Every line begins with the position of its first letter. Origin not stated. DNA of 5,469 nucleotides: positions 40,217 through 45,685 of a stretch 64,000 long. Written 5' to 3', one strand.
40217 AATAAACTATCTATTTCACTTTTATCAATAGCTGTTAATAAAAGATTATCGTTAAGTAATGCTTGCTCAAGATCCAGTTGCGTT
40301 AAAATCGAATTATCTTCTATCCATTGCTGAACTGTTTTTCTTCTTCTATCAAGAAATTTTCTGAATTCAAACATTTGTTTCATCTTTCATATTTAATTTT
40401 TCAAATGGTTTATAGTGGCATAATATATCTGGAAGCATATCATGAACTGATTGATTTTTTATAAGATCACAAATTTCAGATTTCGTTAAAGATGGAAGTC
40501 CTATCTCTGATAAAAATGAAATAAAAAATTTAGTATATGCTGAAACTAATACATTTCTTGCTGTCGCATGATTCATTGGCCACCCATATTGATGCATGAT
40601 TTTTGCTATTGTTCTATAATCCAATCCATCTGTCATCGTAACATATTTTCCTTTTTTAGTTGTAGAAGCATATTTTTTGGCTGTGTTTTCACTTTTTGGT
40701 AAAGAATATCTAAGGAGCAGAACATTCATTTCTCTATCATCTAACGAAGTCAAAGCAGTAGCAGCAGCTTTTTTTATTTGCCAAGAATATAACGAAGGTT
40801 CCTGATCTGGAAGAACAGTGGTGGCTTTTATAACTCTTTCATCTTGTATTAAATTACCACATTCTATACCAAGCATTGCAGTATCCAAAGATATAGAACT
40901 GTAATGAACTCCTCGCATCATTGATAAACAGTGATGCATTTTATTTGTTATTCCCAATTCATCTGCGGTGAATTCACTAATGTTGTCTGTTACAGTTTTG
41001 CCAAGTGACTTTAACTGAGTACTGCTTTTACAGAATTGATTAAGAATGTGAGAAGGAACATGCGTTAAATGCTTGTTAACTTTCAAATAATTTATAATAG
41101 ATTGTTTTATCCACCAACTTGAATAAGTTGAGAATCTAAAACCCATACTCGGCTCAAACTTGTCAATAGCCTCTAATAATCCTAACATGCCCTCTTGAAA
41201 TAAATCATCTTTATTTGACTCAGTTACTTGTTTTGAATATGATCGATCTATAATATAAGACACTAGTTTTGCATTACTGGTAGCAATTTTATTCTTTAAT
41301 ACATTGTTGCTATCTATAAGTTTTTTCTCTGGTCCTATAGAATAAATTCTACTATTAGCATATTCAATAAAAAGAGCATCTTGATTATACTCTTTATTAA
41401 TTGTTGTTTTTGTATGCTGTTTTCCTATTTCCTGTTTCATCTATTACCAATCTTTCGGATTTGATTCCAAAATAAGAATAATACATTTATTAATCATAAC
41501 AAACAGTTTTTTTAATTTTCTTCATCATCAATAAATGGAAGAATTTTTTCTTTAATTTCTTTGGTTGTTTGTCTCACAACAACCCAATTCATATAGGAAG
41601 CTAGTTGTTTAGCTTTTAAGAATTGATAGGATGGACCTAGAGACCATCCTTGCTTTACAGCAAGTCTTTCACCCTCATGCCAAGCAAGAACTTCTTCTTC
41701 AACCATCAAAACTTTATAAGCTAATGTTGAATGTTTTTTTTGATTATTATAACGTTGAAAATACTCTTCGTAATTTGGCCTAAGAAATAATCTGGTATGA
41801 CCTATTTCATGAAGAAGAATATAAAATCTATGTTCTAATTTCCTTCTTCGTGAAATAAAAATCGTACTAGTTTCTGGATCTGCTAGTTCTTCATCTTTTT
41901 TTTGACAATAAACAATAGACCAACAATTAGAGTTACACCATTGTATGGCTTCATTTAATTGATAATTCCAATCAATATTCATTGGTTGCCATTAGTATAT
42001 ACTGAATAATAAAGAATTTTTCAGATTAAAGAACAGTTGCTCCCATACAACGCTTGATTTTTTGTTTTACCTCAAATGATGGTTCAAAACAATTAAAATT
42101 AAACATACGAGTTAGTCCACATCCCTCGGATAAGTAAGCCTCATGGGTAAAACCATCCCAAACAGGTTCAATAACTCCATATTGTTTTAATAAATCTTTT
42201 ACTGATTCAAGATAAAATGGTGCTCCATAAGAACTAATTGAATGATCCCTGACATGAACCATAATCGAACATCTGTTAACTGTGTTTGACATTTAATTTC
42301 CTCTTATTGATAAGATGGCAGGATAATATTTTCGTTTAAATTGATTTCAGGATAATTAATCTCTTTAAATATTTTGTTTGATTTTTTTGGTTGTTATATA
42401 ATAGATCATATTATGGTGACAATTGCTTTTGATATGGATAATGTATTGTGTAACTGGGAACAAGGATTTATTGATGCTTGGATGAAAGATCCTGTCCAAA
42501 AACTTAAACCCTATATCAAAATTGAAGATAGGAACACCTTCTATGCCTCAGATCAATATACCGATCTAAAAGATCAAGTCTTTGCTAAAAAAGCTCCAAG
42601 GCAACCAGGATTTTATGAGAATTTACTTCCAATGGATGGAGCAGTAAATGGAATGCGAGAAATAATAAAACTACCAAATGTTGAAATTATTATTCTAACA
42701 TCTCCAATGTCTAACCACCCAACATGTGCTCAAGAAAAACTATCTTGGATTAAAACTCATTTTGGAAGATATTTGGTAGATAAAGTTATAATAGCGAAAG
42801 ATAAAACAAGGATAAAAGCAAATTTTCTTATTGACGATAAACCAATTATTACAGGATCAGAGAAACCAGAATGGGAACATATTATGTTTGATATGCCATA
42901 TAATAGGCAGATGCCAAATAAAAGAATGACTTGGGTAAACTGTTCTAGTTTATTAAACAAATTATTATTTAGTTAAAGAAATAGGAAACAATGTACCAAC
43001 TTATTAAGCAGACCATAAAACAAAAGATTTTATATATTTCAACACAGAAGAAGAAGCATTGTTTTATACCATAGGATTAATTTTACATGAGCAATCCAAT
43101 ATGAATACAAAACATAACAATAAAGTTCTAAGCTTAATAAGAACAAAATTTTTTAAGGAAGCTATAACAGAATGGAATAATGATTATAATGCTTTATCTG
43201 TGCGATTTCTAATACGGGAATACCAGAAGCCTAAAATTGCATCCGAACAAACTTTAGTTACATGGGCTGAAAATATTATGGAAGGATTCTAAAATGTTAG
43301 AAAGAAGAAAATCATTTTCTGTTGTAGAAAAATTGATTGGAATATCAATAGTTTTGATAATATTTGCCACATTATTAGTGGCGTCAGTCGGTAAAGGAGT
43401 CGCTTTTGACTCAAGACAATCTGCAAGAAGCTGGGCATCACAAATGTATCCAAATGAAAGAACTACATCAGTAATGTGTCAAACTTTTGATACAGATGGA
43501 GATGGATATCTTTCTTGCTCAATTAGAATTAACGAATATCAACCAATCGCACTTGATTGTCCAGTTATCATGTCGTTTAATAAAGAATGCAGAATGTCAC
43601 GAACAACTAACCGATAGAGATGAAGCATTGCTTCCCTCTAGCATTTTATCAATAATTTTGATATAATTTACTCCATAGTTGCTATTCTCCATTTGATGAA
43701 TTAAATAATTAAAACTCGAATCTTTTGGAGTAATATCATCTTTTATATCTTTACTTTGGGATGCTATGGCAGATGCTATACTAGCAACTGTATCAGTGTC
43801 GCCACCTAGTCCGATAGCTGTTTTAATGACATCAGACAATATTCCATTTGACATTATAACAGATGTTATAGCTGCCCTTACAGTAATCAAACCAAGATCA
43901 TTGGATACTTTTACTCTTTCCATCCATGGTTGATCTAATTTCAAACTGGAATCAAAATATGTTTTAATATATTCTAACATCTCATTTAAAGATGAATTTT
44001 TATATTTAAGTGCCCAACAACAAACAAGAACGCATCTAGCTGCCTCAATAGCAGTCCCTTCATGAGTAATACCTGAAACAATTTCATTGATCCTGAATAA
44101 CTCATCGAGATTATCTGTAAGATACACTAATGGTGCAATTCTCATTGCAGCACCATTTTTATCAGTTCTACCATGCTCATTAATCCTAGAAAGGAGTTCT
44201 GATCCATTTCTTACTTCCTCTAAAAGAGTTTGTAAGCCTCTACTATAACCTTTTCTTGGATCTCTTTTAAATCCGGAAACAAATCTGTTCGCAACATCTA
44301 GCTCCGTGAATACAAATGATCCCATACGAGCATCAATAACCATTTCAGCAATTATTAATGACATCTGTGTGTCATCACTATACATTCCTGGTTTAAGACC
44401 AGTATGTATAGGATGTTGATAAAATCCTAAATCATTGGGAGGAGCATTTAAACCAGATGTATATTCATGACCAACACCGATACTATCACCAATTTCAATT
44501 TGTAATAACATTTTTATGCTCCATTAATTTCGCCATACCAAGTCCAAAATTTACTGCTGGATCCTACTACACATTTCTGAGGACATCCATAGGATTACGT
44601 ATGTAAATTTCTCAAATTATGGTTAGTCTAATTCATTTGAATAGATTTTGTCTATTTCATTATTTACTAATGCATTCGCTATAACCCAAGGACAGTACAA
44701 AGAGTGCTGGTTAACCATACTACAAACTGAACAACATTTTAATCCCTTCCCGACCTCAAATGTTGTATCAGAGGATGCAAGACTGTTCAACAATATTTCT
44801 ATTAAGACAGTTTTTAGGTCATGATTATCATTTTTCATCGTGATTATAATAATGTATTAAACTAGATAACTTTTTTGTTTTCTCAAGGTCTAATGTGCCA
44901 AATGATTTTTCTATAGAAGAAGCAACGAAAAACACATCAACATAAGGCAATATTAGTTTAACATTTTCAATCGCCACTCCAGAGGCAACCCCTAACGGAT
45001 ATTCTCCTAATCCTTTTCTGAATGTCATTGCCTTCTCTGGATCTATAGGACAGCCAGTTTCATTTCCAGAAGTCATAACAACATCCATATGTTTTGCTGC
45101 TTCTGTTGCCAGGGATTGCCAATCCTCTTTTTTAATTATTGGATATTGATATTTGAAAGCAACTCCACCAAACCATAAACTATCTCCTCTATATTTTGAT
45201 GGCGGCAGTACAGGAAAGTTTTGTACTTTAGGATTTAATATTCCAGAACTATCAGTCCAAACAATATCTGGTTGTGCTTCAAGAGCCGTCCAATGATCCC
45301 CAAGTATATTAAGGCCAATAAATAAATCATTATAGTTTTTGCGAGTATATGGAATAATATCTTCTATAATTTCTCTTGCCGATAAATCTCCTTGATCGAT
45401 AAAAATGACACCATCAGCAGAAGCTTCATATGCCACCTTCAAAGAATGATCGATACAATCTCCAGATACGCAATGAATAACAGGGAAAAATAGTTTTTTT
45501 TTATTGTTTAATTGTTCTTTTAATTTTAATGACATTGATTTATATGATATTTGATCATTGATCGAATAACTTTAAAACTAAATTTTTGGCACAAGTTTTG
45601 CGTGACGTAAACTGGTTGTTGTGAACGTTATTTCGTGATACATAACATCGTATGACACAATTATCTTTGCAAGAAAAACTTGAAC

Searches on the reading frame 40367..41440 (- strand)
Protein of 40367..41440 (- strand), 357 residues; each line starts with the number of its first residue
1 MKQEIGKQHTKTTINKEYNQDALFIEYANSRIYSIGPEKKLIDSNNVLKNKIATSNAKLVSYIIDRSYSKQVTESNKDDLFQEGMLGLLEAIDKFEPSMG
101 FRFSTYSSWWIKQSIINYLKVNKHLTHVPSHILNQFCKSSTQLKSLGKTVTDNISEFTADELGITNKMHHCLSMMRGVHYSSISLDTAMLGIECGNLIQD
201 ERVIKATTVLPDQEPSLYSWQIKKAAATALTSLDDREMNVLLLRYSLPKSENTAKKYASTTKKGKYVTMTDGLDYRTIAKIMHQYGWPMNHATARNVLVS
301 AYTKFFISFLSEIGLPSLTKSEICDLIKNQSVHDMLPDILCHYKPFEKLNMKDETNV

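Call 9: search_protein_families(library=phrogs, proteins=[window:40367-41440:-])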
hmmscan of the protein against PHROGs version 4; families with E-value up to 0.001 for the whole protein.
window:40367-41440:- (357 aa): 1 family
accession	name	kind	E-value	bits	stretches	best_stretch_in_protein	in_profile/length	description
phrog_351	-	transcription regulation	1.2e-28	101.3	1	48-246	504-689/928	RNA polymerase sigma factor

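Call 25: search_protein_families(library=pfam, proteins=[window:40367-41440:-], max_evalue=0.01)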
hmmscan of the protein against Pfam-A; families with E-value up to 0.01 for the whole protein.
window:40367-41440:- (357 aa): 1 family
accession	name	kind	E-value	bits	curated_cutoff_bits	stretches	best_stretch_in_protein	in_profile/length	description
PF04542.20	Sigma70_r2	-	2.8e-14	53.1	24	1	75-122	21-68/71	Sigma-70 region 2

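Call 49: search_solved_structures(query=window:40367-41440:-, max_evalue=0.01)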
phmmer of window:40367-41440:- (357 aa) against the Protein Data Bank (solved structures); distinct sequences matched with E-value up to 0.01: 73 (the best 60 are shown).
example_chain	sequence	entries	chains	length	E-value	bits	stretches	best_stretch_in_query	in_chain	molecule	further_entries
8x6f_E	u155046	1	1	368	2e-16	63.4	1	39-250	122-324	RNA polymerase sigma factor SigA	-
7l7b_F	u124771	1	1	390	3e-16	62.7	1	40-249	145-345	RNA polymerase sigma factor SigA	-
7ckq_F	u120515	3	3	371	4.9e-16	62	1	39-250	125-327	RNA polymerase sigma factor SigA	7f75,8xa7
8gzg_F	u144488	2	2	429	1e-15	61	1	46-249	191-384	RNA polymerase sigma factor SigA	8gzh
9dvs_G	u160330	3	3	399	4.1e-15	59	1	48-249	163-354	RNA polymerase sigma factor SigA1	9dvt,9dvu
8h3v_G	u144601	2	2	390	5e-15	58.7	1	48-249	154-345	RNA polymerase sigma factor SigA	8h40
7ye1_F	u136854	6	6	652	2.6e-14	56.4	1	51-249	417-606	RNA polymerase sigma factor RpoD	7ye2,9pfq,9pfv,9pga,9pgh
7pp4_f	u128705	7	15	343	2.7e-14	56.3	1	78-249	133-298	RNA polymerase sigma factor SigB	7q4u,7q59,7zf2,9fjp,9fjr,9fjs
8k60_F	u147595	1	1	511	8.6e-14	54.7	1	46-250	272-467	RNA polymerase principal sigma factor HrdB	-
8dy9_F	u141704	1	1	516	8.9e-14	54.6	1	46-250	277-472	RNA polymerase sigma factor SigA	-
8dy7_F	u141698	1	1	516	8.9e-14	54.6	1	46-250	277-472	RNA polymerase sigma factor SigA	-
9gdo_F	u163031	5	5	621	9.1e-14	54.6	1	50-250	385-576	RNA polymerase sigma factor RpoD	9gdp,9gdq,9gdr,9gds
7vpz_F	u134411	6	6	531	9.2e-14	54.6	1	46-250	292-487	RNA polymerase principal sigma factor HrdB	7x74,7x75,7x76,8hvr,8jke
7vpd_F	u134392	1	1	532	9.3e-14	54.6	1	46-250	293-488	RNA polymerase sigma factor SigA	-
7vf9_F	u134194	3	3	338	9.3e-14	54.6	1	51-251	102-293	RNA polymerase sigma factor RpoS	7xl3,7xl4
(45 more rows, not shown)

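Call 50: search_protein_families(library=ncbifam, proteins=[window:40367-41440:-], max_evalue=0.001)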
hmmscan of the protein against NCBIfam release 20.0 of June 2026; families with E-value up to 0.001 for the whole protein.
window:40367-41440:- (357 aa): 54 families (the best 25 are shown)
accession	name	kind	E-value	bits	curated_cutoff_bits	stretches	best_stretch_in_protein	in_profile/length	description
TIGR02997.1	Sig70-cyanoRpoD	subfamily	3.4e-27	95.5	384.5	1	9-253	36-270/298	RNA polymerase sigma factor, RpoD/SigA family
TIGR02393.1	RpoD_Cterm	equivalog_domain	2.5e-24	86.2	354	1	49-252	2-196/238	RNA polymerase sigma factor RpoD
TIGR02394.1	rpoS_proteo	equivalog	1.6e-23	83.6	378.7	1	49-253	48-243/285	RNA polymerase sigma factor RpoS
NF041931.2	MzaA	equivalog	3.2e-23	82.5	800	1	41-249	469-670/726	MZA anti-phage system associated sigma-70 family RNA polymerase sigma factor MzaA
NF005785.0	PRK07598.1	equivalog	4.7e-20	71.8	554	1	48-249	176-367/415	RNA polymerase sigma factor SigC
NF004207.0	PRK05657.1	equivalog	5.8e-20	71.9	394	1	51-253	93-286/329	RNA polymerase sigma factor RpoS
NF004615.0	PRK05949.1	subfamily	1.2e-19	70.4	530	1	9-250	53-284/327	RNA polymerase sigma factor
NF005920.0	PRK07921.1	subfamily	1.5e-19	70.2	464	1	48-249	91-283/328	RNA polymerase sigma factor SigB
NF005643.0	PRK07406.1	equivalog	1.8e-19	70.1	500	1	40-248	153-351/397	RNA polymerase sigma factor RpoD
NF006666.0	PRK09210.1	equivalog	4.4e-19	69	572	1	42-248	127-324/370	RNA polymerase sigma factor RpoD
TIGR02937.1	sigma70-ECF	superfamily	4.6e-19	68.6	42.9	1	51-282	5-143/165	sigma-70 family RNA polymerase sigma factor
NF005642.0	PRK07405.1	subfamily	7.2e-19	68.1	524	1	7-248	42-273/318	RNA polymerase sigma factor SigD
NF004562.0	PRK05901.1-4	equivalog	1e-17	63.9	779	1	41-248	310-508/571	RNA polymerase sigma factor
TIGR02479.1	FliA_WhiG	subfamily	2e-17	63.7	189.6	1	55-246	4-189/224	FliA/WhiG family RNA polymerase sigma factor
NF004566.0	PRK05901.2-4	equivalog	3.1e-17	62.9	531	1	47-146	192-288/448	RNA polymerase sigma factor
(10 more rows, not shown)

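Call 52: search_protein_families(library=pfam, proteins=[window:40367-41440:-], max_evalue=10)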
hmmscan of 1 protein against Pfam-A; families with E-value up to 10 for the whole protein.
window:40367-41440:- (357 aa): 2 families
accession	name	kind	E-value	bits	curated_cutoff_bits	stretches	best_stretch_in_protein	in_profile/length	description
PF04542.20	Sigma70_r2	-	2.8e-14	53.1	24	1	75-122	21-68/71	Sigma-70 region 2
PF04545.22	Sigma70_r4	-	0.21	11.6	24.1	1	229-245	1-17/50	Sigma-70, region 4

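Call 61: find_homologous_proteins(query=window:40367-41440:-, max_evalue=1e-8)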
Query window:40367-41440:- (357 aa): 152 proteins with E <= 1e-8 among 1839 candidates; the best 120 are listed.
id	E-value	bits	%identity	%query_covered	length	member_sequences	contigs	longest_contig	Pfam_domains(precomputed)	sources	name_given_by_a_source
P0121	1.1e-196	671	100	83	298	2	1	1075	PF04542.21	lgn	-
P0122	7.4e-121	421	54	100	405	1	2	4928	PF04542.21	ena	-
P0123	8.0e-31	126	39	63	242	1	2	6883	PF04542.21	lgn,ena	-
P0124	3.8e-30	123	35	68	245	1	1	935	PF04542.21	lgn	-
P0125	2.4e-28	117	35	63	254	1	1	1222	PF04542.21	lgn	-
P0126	6.9e-23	99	37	64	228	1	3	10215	PF04542.21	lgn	-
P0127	7.6e-16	76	29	61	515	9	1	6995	PF04545.23,PF00140.26,PF04542.21,PF04539.23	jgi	-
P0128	1.3e-15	76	31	59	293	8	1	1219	PF04545.23,PF04542.21,PF04539.23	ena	-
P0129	2.6e-15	75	43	25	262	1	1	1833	PF04542.21,PF04539.23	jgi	jgi:RNA polymerase primary sigma factor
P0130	2.8e-15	74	30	59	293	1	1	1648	PF04545.23,PF04542.21,PF04539.23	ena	-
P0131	2.8e-15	74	32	60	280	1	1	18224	PF04545.23,PF00140.26,PF04542.21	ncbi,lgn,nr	ncbi:MAG: RNA polymerase sigma factor RpoD/SigA [Candidatus Krumholzibacteriota bacterium]|nr:RNA po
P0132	3.0e-15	74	29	73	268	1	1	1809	PF04545.23,PF04542.21,PF04539.23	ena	-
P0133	3.4e-15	74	33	60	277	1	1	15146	PF04545.23,PF00140.26,PF04542.21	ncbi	-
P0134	4.4e-15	74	39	39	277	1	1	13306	PF04545.23,PF00140.26,PF04542.21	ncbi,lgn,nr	ncbi:MAG: RNA polymerase sigma factor RpoD/SigA [Bacteroidales bacterium]|nr:RNA polymerase sigma fa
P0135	4.4e-15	74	31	60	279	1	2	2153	PF04545.23,PF00140.26,PF04542.21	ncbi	-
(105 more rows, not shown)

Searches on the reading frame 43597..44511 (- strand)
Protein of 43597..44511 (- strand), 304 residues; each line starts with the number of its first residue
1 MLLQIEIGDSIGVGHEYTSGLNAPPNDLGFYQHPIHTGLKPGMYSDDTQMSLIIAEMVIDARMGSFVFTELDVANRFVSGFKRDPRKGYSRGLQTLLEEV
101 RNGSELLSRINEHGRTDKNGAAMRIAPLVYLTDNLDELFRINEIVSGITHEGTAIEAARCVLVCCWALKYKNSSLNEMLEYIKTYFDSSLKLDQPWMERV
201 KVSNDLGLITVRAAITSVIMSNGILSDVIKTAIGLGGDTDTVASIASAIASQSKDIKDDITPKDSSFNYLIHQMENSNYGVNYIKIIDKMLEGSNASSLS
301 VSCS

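Call 9: search_protein_families(library=phrogs, proteins=[window:43597-44511:-])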
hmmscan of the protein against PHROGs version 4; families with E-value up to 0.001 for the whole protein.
window:43597-44511:- (304 aa): 2 families
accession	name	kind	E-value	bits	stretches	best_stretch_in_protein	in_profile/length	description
phrog_6572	-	other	2.3e-21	77.3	1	7-268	17-289/325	ADP-ribosylglycohydrolase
phrog_22100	-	unknown function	1.6e-10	41.9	1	3-191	8-187/306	-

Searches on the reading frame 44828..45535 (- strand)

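Call 50: search_protein_families(library=ncbifam, proteins=[window:44828-45535:-], max_evalue=0.001)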
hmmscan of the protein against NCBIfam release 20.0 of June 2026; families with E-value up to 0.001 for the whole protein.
window:44828-45535:- (235 aa): 2 families
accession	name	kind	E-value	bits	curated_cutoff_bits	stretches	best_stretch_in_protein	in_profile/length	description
TIGR00259.1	thylakoid_BtpA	subfamily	2.3e-06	27.3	153.4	1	143-218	163-243/257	BtpA/SgcQ family protein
NF045918.1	PhsystIBiosynBtpA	equivalog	0.00038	19.9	400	1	150-210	180-240/261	photosystem I biogenesis protein BtpA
